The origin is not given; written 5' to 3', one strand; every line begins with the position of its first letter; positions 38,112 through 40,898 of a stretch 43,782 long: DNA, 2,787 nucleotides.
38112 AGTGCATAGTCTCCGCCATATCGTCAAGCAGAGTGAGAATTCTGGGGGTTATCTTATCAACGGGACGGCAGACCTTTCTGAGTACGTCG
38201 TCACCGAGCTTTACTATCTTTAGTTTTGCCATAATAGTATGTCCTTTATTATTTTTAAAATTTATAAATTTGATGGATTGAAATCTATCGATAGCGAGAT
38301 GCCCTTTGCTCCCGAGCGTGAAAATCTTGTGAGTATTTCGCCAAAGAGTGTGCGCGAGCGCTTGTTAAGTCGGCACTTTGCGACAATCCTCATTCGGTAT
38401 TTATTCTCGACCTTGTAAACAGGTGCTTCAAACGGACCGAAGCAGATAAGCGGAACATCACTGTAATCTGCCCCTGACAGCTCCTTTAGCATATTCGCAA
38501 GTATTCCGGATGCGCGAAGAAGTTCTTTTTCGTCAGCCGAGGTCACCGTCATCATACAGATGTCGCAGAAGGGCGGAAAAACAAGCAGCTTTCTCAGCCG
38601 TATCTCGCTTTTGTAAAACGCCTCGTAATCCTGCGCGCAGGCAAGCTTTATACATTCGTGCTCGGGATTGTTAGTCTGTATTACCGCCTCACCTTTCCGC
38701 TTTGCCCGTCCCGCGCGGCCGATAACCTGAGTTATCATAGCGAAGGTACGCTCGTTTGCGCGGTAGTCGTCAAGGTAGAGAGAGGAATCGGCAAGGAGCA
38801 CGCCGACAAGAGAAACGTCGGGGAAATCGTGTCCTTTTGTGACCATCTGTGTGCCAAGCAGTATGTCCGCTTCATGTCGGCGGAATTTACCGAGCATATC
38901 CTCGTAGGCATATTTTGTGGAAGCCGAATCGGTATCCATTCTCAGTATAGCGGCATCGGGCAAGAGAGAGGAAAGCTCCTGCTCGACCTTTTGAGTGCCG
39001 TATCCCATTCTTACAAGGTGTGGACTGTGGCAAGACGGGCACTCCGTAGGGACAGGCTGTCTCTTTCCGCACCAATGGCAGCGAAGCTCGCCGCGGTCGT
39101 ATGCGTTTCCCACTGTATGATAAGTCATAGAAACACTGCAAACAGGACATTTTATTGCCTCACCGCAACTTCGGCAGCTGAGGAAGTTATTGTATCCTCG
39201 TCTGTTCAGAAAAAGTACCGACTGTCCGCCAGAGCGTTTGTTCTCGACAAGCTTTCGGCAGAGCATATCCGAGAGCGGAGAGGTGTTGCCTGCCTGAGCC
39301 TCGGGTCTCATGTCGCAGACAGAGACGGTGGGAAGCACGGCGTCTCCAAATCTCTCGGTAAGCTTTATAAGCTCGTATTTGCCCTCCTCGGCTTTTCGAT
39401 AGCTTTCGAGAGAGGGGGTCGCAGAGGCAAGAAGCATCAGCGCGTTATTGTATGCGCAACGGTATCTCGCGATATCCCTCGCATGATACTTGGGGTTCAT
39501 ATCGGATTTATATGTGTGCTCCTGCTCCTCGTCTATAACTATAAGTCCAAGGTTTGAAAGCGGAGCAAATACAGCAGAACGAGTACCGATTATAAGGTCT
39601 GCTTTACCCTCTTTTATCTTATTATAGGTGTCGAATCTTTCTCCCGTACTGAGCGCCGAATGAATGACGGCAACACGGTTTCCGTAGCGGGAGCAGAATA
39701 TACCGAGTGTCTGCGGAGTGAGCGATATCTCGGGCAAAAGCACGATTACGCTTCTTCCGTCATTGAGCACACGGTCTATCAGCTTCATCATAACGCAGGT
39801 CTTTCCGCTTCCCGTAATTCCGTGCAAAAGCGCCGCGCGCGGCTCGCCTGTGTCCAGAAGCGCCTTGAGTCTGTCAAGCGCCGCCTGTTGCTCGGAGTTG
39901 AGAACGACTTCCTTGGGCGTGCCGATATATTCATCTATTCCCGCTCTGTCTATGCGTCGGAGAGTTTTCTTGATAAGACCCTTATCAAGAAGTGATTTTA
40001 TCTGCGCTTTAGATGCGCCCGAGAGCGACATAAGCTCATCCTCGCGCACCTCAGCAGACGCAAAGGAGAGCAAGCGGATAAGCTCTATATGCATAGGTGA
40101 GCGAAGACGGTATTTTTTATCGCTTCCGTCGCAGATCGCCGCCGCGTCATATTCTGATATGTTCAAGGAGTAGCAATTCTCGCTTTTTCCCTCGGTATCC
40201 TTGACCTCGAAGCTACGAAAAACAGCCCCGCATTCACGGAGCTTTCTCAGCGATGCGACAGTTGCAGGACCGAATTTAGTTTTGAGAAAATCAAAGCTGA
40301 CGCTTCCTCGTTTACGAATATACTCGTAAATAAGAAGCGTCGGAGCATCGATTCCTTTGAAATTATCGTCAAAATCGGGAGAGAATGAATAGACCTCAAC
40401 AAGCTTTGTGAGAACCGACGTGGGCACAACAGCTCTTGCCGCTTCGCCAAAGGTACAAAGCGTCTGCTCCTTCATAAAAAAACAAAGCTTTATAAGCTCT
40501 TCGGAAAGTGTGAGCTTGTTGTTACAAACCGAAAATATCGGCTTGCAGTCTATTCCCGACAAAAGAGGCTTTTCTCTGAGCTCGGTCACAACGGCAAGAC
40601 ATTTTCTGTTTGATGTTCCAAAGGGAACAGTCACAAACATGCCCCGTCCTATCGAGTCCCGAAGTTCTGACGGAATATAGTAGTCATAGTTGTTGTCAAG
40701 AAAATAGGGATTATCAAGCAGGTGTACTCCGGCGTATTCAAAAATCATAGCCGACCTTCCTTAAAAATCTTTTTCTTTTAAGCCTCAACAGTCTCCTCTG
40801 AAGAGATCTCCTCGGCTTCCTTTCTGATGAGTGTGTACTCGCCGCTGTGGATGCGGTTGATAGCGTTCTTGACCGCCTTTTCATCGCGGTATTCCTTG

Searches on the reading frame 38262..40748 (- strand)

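Call 58: search_protein_families(library=pfam, proteins=[window:38262-40748:-], max_evalue=0.00001)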
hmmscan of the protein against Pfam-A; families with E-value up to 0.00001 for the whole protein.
window:38262-40748:- (828 aa): 7 families
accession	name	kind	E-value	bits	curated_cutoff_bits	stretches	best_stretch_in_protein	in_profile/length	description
PF17764.6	PriA_3primeBD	-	6.4e-18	64.9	22.7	1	11-109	4-96/96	3'DNA-binding domain (3'BD)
PF00270.35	DEAD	-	1.8e-15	57.5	26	1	293-450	10-164/167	DEAD/DEAH box helicase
PF18074.6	PriA_C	-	2.2e-15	57.7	26.9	1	726-825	1-95/95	Primosomal protein N C-terminal domain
PF04851.21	ResIII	-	2.7e-15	57.1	22.5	1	281-446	2-163/164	Type III restriction enzyme, res subunit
PF00271.37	Helicase_C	-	2.5e-12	47.5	23.5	0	612-683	51-110/110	Helicase conserved C-terminal domain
PF18319.7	Zn_ribbon_PriA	-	2.9e-07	30.7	26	1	534-565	1-27/27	PriA DNA helicase Cys-rich region (CRR) domain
PF25199.1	nSTAND_NTPase5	-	7.2e-06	26.3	34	0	288-362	26-101/145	Novel STAND NTPase 5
